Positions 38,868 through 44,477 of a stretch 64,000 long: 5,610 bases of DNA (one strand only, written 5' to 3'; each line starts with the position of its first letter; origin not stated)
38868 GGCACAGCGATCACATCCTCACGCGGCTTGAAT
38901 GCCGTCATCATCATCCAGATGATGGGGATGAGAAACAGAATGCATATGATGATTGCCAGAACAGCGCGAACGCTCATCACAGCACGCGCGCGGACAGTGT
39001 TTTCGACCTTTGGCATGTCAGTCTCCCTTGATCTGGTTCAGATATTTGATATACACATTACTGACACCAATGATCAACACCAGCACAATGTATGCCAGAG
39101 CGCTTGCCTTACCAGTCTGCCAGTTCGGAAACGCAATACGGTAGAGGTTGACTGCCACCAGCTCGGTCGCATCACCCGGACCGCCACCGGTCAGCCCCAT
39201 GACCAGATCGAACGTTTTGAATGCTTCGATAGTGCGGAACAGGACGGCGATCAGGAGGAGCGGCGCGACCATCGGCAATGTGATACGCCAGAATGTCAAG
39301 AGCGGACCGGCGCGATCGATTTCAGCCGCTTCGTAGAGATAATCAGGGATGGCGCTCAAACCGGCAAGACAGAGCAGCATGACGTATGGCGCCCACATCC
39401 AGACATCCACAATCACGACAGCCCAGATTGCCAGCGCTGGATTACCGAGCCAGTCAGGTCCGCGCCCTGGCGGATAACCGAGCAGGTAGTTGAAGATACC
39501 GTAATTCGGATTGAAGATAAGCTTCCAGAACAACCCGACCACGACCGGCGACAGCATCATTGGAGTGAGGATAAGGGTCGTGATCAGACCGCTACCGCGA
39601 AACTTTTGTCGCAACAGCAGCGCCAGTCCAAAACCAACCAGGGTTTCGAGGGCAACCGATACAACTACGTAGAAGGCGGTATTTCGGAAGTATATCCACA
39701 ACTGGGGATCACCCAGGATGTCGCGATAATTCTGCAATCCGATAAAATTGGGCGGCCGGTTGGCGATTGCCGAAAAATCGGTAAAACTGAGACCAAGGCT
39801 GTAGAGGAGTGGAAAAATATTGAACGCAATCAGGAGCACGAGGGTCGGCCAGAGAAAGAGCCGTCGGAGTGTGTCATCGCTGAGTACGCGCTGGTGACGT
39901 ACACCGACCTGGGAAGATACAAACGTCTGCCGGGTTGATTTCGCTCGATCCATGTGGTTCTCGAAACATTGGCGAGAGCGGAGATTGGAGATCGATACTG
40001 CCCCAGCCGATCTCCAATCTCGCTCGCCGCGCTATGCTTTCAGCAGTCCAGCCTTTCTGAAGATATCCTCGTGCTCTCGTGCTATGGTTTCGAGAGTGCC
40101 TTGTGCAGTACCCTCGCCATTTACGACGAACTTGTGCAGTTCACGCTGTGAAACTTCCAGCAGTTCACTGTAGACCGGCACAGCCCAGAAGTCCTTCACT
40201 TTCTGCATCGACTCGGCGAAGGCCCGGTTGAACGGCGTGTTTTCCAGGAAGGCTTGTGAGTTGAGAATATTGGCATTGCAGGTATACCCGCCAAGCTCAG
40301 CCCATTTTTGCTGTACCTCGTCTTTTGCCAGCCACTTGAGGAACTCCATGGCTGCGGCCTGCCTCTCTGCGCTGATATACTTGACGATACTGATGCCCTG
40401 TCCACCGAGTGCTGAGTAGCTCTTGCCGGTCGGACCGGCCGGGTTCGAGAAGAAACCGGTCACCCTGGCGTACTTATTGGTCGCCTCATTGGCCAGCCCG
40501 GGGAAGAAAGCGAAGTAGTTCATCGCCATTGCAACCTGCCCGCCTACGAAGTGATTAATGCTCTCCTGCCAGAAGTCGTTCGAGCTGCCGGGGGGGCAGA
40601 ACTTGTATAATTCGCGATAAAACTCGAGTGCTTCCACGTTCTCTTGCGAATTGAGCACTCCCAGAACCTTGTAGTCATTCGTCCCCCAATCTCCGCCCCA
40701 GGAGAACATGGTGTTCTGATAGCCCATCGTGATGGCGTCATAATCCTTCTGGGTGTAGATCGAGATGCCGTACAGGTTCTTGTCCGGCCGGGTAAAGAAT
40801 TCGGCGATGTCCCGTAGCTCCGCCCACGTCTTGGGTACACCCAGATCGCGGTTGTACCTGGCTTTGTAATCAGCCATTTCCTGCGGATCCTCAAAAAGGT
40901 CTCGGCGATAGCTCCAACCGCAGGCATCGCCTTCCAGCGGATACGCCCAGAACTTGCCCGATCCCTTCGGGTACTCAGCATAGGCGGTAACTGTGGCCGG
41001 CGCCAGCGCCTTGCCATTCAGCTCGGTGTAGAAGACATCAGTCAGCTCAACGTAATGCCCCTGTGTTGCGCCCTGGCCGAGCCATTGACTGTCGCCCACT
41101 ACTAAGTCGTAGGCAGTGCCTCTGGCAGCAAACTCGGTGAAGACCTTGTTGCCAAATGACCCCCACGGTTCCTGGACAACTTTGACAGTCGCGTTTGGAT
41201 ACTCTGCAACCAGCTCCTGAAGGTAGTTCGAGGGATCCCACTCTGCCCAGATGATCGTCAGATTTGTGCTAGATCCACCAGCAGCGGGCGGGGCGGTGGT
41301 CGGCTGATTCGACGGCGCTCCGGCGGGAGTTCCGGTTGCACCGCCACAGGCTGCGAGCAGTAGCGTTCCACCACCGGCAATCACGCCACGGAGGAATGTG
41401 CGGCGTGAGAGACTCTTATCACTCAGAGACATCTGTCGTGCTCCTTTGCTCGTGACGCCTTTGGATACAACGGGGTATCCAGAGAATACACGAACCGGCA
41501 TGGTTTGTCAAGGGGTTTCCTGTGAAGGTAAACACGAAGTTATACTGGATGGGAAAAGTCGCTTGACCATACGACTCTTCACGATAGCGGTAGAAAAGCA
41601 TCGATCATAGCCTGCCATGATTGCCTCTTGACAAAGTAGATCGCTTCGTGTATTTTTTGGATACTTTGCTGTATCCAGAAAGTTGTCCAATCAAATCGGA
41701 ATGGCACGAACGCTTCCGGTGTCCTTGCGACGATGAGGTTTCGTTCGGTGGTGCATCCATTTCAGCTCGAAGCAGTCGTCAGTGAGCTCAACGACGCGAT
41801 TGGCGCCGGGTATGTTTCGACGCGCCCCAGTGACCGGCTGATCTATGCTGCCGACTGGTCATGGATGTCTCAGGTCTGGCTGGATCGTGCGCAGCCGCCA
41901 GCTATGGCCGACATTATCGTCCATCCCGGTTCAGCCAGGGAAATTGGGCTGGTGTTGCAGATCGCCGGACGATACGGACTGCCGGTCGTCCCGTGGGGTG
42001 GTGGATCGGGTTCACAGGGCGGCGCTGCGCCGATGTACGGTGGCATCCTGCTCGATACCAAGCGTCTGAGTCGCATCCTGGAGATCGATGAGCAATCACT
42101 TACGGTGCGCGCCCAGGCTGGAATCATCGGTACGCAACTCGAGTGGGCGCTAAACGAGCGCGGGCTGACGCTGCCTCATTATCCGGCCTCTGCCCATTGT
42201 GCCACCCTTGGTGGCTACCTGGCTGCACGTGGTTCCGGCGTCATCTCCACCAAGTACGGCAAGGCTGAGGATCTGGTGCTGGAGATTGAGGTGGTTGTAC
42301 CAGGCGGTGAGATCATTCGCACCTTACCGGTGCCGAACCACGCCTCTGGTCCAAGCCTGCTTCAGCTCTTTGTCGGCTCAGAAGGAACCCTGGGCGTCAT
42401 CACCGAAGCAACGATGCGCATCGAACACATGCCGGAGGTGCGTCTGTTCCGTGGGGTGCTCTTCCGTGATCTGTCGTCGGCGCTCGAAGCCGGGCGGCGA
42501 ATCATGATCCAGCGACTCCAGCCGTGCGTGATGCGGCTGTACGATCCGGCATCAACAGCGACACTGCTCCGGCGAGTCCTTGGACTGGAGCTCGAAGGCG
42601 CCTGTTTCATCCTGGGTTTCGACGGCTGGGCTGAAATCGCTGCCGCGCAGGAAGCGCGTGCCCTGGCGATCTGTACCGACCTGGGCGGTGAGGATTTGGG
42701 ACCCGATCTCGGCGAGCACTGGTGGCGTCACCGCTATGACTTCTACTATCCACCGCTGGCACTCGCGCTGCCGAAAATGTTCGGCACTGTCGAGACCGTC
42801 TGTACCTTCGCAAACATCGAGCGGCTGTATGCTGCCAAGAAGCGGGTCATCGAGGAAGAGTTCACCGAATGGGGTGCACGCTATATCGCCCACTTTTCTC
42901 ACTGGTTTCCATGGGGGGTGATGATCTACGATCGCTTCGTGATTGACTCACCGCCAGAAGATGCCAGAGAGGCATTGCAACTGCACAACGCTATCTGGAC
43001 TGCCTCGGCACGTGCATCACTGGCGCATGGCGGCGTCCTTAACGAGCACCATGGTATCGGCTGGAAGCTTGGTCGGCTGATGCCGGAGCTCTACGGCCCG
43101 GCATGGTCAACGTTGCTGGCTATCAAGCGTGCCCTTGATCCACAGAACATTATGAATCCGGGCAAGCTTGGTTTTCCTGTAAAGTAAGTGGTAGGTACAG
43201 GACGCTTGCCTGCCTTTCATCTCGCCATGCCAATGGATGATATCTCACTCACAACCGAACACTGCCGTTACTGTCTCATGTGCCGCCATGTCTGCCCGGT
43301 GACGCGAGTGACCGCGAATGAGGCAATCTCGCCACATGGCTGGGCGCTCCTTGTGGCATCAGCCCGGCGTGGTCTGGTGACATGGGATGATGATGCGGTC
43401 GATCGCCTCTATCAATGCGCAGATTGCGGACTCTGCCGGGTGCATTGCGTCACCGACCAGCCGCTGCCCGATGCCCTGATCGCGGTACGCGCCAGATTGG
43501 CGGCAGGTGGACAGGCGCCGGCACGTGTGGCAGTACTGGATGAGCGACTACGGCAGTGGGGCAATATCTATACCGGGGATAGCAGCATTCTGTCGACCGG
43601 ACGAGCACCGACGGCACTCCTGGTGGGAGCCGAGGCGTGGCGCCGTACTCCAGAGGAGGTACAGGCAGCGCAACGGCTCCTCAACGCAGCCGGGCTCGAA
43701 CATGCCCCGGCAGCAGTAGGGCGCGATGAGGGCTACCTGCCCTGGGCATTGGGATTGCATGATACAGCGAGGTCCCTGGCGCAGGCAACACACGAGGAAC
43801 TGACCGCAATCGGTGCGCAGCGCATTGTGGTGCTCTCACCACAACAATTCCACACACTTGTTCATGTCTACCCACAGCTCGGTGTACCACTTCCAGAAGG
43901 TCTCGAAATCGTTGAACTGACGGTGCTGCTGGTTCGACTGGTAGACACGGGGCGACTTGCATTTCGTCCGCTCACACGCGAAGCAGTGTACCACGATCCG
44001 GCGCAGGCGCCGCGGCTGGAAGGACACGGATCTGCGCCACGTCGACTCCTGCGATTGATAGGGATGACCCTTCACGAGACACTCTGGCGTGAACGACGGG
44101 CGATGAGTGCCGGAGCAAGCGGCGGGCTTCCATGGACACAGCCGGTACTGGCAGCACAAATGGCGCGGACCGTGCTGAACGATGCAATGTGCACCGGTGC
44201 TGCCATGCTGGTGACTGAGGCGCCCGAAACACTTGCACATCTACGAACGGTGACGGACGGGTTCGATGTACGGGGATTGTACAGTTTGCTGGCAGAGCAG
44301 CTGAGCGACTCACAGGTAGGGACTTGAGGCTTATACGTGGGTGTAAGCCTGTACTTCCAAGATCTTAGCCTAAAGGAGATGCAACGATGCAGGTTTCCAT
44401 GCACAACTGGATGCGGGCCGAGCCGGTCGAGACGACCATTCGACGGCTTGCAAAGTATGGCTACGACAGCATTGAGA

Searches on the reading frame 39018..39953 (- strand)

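Call 43: search_protein_families(library=pfam, proteins=[window:39018-39953:-], max_evalue=0.001)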
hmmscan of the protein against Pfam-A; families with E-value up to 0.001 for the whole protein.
window:39018-39953:- (311 aa): 1 family
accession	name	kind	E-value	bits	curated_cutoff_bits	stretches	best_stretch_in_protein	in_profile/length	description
PF00528.27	BPD_transp_1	-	1e-20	74.7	26.4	1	105-297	3-169/184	Binding-protein-dependent transport system inner membrane component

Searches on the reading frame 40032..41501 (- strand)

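Call 43: search_protein_families(library=pfam, proteins=[window:40032-41501:-], max_evalue=0.001)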
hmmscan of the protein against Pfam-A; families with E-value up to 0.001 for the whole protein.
window:40032-41501:- (489 aa): 2 families
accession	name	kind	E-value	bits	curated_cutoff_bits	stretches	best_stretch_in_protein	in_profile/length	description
PF01547.30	SBP_bac_1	-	2.4e-28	100.5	26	1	92-398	6-307/307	Bacterial extracellular solute-binding protein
PF13416.11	SBP_bac_8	-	8.6e-21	75.4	27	1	98-413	7-266/279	Bacterial extracellular solute-binding protein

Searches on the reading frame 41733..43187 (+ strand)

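Call 43: search_protein_families(library=pfam, proteins=[window:41733-43187:+], max_evalue=0.001)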
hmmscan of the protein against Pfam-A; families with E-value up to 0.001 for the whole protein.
window:41733-43187:+ (484 aa): 2 families
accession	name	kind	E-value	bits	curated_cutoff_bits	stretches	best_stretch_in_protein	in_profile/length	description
PF01565.28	FAD_binding_4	-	2.3e-35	121.8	26.4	1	60-197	2-138/139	FAD binding domain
PF02913.24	FAD-oxidase_C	-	4.1e-23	82.8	21.2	1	234-479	2-248/248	FAD linked oxidases, C-terminal domain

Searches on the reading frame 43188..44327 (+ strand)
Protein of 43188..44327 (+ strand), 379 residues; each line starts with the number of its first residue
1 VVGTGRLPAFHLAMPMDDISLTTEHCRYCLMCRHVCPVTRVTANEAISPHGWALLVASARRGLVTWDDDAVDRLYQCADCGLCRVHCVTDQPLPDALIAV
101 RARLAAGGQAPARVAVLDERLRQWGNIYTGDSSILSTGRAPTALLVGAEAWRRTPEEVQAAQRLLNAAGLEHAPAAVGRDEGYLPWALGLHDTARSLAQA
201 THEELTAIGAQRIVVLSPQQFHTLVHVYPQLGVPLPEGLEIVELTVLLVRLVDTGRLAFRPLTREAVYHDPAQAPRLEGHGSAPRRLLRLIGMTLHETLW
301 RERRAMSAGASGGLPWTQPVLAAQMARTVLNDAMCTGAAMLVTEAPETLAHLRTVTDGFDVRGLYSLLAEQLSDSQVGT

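Call 43: search_protein_families(library=pfam, proteins=[window:43188-44327:+], max_evalue=0.001)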
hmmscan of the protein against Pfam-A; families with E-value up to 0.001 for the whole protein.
window:43188-44327:+ (379 aa): 2 families
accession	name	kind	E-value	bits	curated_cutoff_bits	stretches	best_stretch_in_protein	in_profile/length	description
PF13183.11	Fer4_8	-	6.2e-07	30.3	27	1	24-88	3-65/68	4Fe-4S dicluster domain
PF13534.11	Fer4_17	-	1.1e-05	26.4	22.2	1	26-89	2-58/61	4Fe-4S dicluster domain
